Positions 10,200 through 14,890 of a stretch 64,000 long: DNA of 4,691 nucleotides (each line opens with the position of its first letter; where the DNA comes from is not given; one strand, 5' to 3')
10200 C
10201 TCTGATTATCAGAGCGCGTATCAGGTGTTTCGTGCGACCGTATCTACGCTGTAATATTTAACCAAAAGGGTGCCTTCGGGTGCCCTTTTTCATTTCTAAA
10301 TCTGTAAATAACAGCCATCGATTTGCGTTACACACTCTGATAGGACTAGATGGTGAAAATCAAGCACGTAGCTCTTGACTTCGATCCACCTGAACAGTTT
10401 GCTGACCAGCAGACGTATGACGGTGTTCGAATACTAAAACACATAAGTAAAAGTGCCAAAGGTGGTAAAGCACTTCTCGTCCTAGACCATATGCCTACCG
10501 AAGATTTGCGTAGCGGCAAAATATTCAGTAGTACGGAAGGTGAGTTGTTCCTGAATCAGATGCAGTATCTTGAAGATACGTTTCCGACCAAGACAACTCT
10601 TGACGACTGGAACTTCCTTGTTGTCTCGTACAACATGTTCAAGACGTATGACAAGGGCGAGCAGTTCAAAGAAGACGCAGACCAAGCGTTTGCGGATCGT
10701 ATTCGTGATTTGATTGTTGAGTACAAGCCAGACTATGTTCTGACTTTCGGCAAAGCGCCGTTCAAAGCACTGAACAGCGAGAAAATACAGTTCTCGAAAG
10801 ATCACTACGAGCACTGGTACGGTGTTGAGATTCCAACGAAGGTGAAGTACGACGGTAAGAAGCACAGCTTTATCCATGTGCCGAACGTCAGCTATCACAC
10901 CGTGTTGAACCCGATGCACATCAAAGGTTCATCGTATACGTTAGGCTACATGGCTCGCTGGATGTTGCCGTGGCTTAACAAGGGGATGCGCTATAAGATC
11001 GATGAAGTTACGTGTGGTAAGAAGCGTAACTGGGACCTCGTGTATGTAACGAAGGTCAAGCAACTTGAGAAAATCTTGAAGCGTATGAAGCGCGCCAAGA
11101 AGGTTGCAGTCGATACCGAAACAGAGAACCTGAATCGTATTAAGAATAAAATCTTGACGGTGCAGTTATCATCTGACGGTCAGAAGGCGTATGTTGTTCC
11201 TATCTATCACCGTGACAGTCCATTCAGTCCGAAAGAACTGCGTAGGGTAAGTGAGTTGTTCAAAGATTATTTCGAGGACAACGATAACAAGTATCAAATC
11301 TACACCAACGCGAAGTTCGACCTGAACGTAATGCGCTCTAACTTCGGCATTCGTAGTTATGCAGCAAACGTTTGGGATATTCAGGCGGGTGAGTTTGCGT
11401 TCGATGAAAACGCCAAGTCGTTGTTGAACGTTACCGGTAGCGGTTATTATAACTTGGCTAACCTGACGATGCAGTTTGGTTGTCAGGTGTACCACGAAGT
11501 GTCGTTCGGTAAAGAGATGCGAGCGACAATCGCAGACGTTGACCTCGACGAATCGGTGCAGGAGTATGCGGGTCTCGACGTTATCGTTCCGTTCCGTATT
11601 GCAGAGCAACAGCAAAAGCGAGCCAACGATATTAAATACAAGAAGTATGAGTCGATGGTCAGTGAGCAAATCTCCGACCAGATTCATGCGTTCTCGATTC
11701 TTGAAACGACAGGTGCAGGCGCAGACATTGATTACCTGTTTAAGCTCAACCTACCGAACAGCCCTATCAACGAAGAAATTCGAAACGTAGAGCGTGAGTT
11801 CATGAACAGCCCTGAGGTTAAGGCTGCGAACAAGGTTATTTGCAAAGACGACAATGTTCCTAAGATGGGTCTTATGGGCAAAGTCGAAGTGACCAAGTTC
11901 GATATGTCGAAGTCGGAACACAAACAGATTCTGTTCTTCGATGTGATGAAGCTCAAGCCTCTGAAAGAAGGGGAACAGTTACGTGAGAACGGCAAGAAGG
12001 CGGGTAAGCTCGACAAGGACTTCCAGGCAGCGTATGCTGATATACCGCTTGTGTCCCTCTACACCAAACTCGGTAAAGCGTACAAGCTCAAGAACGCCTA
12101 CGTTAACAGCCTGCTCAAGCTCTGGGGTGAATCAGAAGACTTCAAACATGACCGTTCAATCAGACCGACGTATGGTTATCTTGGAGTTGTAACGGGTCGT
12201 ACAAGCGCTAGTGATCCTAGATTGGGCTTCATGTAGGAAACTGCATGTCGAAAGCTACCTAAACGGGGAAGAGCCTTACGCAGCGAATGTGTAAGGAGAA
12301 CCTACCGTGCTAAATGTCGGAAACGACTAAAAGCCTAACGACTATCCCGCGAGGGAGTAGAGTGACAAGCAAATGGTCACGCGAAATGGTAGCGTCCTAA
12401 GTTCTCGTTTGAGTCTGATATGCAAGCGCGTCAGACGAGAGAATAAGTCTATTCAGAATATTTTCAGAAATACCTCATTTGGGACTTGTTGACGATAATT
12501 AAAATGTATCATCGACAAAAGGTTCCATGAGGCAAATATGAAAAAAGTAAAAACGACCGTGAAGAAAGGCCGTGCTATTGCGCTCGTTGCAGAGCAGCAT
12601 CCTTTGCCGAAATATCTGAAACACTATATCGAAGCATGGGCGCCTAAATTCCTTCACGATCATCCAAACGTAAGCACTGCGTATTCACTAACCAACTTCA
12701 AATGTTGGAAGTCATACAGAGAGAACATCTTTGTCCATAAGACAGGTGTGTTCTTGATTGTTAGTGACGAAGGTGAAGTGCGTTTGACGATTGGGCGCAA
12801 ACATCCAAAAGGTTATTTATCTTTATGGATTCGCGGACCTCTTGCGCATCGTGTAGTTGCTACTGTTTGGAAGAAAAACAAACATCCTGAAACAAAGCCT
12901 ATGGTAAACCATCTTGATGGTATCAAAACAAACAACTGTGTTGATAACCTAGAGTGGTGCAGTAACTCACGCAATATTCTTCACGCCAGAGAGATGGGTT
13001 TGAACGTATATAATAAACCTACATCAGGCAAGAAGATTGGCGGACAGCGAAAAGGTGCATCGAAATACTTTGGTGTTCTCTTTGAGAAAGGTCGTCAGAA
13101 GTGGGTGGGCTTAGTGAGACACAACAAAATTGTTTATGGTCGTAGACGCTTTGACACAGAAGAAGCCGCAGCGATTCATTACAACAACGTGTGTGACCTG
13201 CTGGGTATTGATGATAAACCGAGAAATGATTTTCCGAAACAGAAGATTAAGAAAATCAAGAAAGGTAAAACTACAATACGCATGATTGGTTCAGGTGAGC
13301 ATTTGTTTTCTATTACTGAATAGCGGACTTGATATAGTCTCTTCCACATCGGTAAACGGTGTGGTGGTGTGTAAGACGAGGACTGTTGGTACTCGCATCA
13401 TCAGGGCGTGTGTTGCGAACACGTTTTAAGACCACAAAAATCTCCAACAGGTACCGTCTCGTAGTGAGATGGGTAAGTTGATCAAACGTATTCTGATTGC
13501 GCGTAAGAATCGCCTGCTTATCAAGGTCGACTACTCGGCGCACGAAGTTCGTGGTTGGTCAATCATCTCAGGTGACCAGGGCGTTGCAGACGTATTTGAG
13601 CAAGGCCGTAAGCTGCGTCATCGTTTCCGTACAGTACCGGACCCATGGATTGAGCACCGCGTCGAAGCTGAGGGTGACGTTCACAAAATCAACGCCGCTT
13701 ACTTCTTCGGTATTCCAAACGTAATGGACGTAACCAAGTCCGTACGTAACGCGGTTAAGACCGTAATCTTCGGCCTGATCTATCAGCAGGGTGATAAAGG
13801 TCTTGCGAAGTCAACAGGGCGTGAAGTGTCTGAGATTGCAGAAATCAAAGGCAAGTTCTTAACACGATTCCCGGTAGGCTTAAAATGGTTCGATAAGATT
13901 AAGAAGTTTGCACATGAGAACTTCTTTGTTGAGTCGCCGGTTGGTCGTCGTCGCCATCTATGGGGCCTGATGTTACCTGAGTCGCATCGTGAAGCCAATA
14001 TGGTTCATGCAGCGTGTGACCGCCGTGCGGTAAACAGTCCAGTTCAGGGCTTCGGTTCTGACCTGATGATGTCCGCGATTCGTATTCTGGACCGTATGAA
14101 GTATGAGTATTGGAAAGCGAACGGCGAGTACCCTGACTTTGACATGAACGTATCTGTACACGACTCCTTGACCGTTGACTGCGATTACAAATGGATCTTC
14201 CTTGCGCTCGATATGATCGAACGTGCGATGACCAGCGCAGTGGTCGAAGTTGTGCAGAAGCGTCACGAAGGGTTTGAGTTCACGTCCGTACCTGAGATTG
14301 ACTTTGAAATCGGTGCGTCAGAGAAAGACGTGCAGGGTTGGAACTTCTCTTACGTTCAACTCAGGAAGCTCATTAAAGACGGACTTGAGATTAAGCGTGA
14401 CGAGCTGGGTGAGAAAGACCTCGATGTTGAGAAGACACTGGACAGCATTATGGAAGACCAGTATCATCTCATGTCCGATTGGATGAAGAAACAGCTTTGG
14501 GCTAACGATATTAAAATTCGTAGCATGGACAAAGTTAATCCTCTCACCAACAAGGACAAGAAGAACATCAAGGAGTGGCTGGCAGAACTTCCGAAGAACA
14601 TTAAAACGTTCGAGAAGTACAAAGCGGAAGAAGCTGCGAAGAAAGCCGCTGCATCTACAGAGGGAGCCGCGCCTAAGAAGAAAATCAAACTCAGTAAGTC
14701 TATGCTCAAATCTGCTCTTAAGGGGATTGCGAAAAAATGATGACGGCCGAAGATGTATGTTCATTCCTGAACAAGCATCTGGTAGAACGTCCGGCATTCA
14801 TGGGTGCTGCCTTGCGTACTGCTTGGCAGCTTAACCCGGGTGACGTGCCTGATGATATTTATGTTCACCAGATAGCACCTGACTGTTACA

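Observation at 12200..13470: td-like group I intron with HNH-AP2 endonuclease splits the PolA finger motif, but the splice sites are ambiguous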

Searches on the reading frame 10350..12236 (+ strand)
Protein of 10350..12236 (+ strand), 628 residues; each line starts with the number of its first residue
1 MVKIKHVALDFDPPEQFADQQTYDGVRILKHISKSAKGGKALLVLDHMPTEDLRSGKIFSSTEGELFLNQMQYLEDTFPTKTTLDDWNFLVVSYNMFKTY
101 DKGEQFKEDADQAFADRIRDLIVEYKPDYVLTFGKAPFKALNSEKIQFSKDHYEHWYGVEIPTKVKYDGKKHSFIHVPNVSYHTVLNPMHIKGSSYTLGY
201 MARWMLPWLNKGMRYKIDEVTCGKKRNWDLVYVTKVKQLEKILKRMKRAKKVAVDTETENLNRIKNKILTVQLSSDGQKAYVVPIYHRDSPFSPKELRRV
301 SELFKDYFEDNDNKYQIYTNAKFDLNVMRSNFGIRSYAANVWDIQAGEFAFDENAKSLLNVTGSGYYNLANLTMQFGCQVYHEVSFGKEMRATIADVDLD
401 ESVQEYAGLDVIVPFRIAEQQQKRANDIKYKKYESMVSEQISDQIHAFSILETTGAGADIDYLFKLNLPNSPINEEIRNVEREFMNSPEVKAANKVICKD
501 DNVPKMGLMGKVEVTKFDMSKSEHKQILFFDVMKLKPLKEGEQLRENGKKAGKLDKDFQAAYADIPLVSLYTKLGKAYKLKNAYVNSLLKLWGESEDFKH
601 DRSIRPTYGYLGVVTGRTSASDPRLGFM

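Call 5: search_protein_families(library=pfam, proteins=[window:10350-12236:+], max_evalue=0.01)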
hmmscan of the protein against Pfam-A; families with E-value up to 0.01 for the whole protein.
window:10350-12236:+ (628 aa): 3 families
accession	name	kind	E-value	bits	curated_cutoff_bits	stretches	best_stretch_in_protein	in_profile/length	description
PF01612.26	DNA_pol_A_exo1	-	1.1e-16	61.5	23.6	1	231-420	2-167/173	3'-5' exonuclease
PF00476.26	DNA_pol_A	-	0.00056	19.4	34.3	1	520-625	33-128/381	DNA polymerase family A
PF17225.8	DUF5301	-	0.0084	17.1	23.1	0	216-289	12-83/97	Domain of unknown function (DUF5300)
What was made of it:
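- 10350..12218 (+): PolA exon 1: N-terminal domain, 3'-5' exonuclease domain and the start of the polymerase domain, ending .............. Pfam DNA_pol_A_exo1 E 1e-16 and DNA_pol_A up to profile position 128 (call 5).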

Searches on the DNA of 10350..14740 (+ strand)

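Call 6: search_dna_similar(query=window:10350-14740:+, collection=phages, mode=near, max_rows=40)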
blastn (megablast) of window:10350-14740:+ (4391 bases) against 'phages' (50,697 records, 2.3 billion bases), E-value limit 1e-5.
Records with a match: 49; places in all: 50; records where one place covers at least 80% of the query: 1.
Best place of each record, by identity: 95-99% 3; 90-95% 2; 80-90% 41; 60-80% 3.
By first word of the organism name: Erwinia 46; Dickeya 2; Yersinia 1.
By host as written in the record: Erwinia amylovora 41; Dickeya solani MK10 2; Erwinia amylovora strain phiEa100 ATCC 29780 2; Erwinia amylovora 1/79 2; Erwinia amylovora Ea102 1; Yersinia enterocolitica serotype O:9 1.
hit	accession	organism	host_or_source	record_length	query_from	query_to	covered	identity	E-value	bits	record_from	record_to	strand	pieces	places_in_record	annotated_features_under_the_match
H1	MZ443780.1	Erwinia phage pEa_SNUABM_40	Erwinia amylovora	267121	28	4391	99%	90.4%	0e+0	5744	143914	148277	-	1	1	hypothetical protein (x4)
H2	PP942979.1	Erwinia phage phB78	Erwinia amylovora Ea102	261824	1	4391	72%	98.7%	0e+0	5584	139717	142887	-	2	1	putative DNA polymerase I | hypothetical protein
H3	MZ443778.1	Erwinia phage pEa_SNUABM_30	Erwinia amylovora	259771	1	4391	72%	96.4%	0e+0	5184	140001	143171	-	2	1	hypothetical protein (x2)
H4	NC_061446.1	Erwinia phage pEa_SNUABM_30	Erwinia amylovora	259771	1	4391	72%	96.4%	0e+0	5184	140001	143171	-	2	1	hypothetical protein (x2)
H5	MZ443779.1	Erwinia phage pEa_SNUABM_33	Erwinia amylovora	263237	1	4391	72%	89.9%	0e+0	4051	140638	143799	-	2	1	hypothetical protein (x2)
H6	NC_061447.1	Erwinia phage pEa_SNUABM_33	Erwinia amylovora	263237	1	4391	72%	89.9%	0e+0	4051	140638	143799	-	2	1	hypothetical protein (x2)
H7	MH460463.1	Dickeya phage vB_DsoM_AD1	Dickeya solani MK10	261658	1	4391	72%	89.8%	0e+0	4023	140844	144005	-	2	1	putative DNA polymerase I | hypothetical protein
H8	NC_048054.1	Dickeya phage vB_DsoM_AD1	Dickeya solani MK10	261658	1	4391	72%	89.8%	0e+0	4023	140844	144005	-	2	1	putative DNA polymerase I | hypothetical protein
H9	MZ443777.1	Erwinia phage pEa_SNUABM_17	Erwinia amylovora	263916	1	4391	72%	88.0%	0e+0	3707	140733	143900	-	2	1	hypothetical protein (x2)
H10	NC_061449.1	Erwinia phage pEa_SNUABM_17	Erwinia amylovora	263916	1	4391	72%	88.0%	0e+0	3707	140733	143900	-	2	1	hypothetical protein (x2)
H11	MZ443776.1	Erwinia phage pEa_SNUABM_1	Erwinia amylovora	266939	1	4391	72%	87.9%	0e+0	3696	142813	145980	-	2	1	hypothetical protein (x2)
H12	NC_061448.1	Erwinia phage pEa_SNUABM_1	Erwinia amylovora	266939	1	4391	72%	87.9%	0e+0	3696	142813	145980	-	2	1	hypothetical protein (x2)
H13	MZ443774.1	Erwinia phage pEa_SNUABM_32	Erwinia amylovora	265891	1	4391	72%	87.5%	0e+0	3617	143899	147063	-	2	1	hypothetical protein (x2)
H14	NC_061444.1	Erwinia phage pEa_SNUABM_32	Erwinia amylovora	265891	1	4391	72%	87.5%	0e+0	3617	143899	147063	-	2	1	hypothetical protein (x2)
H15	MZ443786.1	Erwinia phage pEa_SNUABM_2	Erwinia amylovora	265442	20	4391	71%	87.4%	0e+0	3584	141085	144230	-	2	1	hypothetical protein (x2)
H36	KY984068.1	Erwinia phage vB_EamM_Y3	Erwinia amylovora 1/79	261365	1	4391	72%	80.7%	0e+0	2420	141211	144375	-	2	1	DNA polymerase A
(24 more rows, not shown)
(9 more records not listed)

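Call 7: get_annotated_region(hit=H2, flank=500)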
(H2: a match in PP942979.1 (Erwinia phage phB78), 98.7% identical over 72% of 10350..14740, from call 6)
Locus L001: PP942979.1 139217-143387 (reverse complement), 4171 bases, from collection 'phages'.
description: Erwinia phage phB78, complete genome.
organism: Erwinia phage phB78 (NCBI taxid 3236633)
taxonomy: Viruses; Duplodnaviria; Heunggongvirae; Uroviricota; Caudoviricetes; Alexandravirus
host: Erwinia amylovora Ea102; source: soil; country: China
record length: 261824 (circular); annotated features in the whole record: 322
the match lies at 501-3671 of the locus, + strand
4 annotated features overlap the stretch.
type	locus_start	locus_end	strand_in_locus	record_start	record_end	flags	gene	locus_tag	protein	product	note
CDS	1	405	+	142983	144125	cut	-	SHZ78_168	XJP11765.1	hypothetical protein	-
CDS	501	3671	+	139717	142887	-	-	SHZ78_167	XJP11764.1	putative DNA polymerase I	-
CDS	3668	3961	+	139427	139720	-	-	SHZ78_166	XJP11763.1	hypothetical protein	-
CDS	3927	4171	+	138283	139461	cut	-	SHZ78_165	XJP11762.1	hypothetical protein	-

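Call 8: get_annotated_region(hit=H1, flank=500)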
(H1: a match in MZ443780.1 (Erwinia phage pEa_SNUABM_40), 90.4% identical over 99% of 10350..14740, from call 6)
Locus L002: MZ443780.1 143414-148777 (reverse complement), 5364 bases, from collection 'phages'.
description: Erwinia phage pEa_SNUABM_40, complete genome.
organism: Erwinia phage pEa_SNUABM_40 (NCBI taxid 2869560)
taxonomy: Viruses; Duplodnaviria; Heunggongvirae; Uroviricota; Caudoviricetes; Alexandravirus
host: Erwinia amylovora; source: stream water; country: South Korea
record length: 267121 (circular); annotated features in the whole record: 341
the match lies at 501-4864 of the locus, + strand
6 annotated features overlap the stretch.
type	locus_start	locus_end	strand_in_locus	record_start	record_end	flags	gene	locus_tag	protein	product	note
CDS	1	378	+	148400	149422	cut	-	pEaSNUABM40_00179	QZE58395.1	hypothetical protein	-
CDS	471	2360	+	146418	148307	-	-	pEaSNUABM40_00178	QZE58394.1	hypothetical protein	-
CDS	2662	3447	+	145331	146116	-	-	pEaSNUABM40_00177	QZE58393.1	hypothetical protein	-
CDS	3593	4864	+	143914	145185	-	-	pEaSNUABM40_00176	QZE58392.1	hypothetical protein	-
CDS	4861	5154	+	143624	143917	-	-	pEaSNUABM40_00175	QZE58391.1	hypothetical protein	-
CDS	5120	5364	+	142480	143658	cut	-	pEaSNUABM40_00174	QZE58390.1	hypothetical protein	-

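Call 9: get_annotated_region(hit=H36, flank=500)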
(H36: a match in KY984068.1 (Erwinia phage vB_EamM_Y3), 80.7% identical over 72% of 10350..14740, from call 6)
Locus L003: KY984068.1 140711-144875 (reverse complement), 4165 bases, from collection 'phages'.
description: Erwinia phage vB_EamM_Y3, complete genome.
organism: Erwinia phage vB_EamM_Y3 (NCBI taxid 1983553)
taxonomy: Viruses; Duplodnaviria; Heunggongvirae; Uroviricota; Caudoviricetes; Sasquatchvirus; Sasquatchvirus Y3
host: Erwinia amylovora 1/79; source: Soil of an apple orchard; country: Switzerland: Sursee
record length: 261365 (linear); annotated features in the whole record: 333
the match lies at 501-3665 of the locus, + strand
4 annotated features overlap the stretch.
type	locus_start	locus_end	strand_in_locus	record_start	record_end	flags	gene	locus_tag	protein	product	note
CDS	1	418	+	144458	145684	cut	-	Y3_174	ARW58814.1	hypothetical protein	-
CDS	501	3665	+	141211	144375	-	-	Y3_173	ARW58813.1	DNA polymerase A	-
CDS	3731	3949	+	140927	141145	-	-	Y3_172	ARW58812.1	hypothetical protein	-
CDS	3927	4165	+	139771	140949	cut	-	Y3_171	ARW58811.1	hypothetical protein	-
